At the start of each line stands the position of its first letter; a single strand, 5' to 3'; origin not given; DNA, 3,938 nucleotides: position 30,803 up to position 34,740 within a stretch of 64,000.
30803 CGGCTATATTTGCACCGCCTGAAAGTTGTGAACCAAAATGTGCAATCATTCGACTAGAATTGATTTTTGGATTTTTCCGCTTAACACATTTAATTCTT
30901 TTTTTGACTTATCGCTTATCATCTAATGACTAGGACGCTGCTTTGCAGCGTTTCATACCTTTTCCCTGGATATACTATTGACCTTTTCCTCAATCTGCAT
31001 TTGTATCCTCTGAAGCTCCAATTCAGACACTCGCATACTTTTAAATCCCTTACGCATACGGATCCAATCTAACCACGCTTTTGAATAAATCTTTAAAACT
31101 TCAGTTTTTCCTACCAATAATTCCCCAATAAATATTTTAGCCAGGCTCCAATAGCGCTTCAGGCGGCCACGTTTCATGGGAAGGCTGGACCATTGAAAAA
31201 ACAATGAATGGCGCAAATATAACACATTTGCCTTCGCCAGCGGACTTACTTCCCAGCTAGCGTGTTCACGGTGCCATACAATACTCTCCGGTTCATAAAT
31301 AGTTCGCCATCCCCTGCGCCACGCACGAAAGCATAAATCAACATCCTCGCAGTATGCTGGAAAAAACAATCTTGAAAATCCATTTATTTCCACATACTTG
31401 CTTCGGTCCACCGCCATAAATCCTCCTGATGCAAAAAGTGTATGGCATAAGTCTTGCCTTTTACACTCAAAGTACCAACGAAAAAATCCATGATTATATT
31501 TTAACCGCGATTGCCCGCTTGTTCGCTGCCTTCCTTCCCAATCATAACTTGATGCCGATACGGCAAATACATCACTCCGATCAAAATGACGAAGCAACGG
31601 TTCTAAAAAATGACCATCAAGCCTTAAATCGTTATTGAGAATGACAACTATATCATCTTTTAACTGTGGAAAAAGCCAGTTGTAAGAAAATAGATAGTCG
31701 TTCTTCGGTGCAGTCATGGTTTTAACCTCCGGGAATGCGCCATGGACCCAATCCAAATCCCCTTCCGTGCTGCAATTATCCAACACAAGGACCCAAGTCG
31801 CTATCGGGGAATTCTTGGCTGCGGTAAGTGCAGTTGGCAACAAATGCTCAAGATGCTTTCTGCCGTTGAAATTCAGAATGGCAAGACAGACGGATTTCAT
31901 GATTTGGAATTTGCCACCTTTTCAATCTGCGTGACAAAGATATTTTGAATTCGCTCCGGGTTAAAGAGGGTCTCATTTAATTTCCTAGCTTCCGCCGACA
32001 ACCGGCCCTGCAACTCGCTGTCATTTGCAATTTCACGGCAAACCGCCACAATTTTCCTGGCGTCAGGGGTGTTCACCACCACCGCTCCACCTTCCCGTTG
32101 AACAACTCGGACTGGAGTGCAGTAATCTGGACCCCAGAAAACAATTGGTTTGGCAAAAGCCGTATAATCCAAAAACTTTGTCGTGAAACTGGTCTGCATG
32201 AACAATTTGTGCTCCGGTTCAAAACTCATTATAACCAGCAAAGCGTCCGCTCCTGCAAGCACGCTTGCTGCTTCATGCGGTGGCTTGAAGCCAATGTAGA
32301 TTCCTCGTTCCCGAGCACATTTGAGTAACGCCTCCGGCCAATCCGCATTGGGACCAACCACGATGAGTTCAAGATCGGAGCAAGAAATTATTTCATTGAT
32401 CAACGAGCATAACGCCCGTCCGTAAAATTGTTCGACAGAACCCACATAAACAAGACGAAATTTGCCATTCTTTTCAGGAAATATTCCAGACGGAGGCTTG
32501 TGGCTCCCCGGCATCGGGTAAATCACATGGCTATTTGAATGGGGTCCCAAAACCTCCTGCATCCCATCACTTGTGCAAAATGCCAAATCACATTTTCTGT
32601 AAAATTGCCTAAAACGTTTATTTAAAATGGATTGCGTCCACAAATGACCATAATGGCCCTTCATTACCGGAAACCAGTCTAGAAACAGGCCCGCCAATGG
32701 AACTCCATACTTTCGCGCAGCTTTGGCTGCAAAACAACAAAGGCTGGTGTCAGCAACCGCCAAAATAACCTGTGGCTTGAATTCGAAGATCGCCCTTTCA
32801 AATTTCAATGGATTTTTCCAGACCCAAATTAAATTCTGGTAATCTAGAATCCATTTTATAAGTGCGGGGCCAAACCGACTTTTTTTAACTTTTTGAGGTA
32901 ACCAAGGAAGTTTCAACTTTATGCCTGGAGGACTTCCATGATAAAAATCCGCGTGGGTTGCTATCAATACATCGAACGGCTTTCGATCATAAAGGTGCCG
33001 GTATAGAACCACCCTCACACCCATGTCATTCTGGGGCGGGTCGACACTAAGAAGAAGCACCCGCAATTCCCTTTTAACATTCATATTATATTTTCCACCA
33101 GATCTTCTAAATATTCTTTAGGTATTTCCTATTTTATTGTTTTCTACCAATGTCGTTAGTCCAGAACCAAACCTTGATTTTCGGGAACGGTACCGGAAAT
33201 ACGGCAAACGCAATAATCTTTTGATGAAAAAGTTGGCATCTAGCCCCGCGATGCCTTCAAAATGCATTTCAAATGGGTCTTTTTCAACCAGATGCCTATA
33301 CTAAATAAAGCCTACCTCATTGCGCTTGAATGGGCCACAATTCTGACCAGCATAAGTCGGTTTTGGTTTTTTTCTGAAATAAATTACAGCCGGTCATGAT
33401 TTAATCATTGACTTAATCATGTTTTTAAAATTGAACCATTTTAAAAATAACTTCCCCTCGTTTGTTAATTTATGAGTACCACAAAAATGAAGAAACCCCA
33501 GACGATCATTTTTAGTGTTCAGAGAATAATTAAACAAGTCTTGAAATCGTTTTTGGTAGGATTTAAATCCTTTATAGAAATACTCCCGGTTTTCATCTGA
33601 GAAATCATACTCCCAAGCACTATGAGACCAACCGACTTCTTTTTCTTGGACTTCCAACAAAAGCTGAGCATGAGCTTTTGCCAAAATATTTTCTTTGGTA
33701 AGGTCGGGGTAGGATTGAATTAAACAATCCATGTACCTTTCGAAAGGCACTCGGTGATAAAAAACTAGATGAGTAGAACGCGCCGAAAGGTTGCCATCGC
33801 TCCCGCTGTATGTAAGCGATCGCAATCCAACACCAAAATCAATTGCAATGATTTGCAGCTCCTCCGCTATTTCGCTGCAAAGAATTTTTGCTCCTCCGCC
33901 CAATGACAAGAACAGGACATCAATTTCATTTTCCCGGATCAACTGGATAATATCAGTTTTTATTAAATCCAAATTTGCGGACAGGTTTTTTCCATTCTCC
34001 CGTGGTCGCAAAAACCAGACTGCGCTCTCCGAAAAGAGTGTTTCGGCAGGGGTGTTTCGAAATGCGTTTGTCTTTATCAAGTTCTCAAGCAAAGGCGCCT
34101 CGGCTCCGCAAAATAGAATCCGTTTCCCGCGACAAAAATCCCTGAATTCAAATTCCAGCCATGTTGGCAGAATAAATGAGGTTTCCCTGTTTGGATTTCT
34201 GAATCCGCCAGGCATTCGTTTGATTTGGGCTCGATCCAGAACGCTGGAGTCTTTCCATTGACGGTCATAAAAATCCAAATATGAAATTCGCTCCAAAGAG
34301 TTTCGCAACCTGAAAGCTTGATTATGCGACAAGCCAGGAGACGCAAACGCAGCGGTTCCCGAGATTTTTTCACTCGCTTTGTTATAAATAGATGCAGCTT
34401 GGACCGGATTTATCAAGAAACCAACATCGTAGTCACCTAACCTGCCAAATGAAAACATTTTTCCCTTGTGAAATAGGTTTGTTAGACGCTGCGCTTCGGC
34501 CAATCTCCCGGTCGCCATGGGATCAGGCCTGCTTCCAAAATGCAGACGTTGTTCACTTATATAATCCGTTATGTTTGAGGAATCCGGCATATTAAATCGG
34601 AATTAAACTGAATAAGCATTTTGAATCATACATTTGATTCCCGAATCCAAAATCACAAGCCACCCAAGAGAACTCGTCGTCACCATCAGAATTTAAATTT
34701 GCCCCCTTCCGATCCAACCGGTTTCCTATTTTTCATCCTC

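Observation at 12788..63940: Mosaic (BIME-like) hairpin-repeat family fills eight intergenic arrays, about 5.8 kb or 9% of the window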

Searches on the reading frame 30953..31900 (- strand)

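Call 10: search_protein_families(library=pfam, proteins=[window:30953-31900:-])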
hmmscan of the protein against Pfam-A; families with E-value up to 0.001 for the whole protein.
window:30953-31900:- (315 aa): 4 families
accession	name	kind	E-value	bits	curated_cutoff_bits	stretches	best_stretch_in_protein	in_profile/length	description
PF13641.12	Glyco_tranf_2_3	-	9.6e-15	55.6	27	1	5-218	4-219/230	Glycosyltransferase like family 2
PF00535.33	Glycos_transf_2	-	1.4e-10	41.8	23.3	1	11-169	7-164/168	Glycosyl transferase family 2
PF13632.12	Glyco_trans_2_3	-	2.5e-10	41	27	1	84-211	1-123/198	Glycosyl transferase family group 2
PF13506.12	Glyco_transf_21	-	3e-05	24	21.7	1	77-212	26-156/174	Glycosyl transferase family 21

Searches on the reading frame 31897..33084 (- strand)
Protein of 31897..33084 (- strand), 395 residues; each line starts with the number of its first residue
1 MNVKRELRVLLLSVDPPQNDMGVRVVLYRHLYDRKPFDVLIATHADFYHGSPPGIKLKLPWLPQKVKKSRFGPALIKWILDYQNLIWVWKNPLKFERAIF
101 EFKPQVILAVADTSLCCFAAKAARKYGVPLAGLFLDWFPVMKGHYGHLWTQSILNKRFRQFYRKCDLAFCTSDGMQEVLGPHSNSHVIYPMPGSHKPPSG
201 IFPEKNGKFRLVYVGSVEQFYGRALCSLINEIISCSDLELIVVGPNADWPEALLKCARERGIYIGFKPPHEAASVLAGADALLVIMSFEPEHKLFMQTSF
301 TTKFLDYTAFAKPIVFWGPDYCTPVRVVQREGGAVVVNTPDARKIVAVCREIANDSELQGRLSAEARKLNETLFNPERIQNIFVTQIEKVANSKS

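Call 10: search_protein_families(library=pfam, proteins=[window:31897-33084:-])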
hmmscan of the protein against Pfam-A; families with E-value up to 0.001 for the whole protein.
window:31897-33084:- (395 aa): 3 families
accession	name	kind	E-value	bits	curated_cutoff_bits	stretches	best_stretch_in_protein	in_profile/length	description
PF13439.12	Glyco_transf_4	-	2.7e-08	34.5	28.5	1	78-189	47-163/170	Glycosyltransferase Family 4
PF13692.12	Glyco_trans_1_4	-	3.7e-05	24.4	27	1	210-354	3-141/142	Glycosyl transferases group 1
PF00534.26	Glycos_transf_1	-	0.00028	20.9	26.4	0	235-368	45-171/172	Glycosyl transferases group 1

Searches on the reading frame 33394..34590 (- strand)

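Call 11: search_protein_families(library=pfam, proteins=[window:33394-34590:-])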
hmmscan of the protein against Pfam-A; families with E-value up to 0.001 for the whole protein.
window:33394-34590:- (398 aa): 1 family
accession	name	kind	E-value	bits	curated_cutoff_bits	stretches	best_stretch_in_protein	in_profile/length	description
PF22882.2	GT-D-like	-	9.1e-08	32.1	27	1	213-257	164-208/210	GT-D fold-like domain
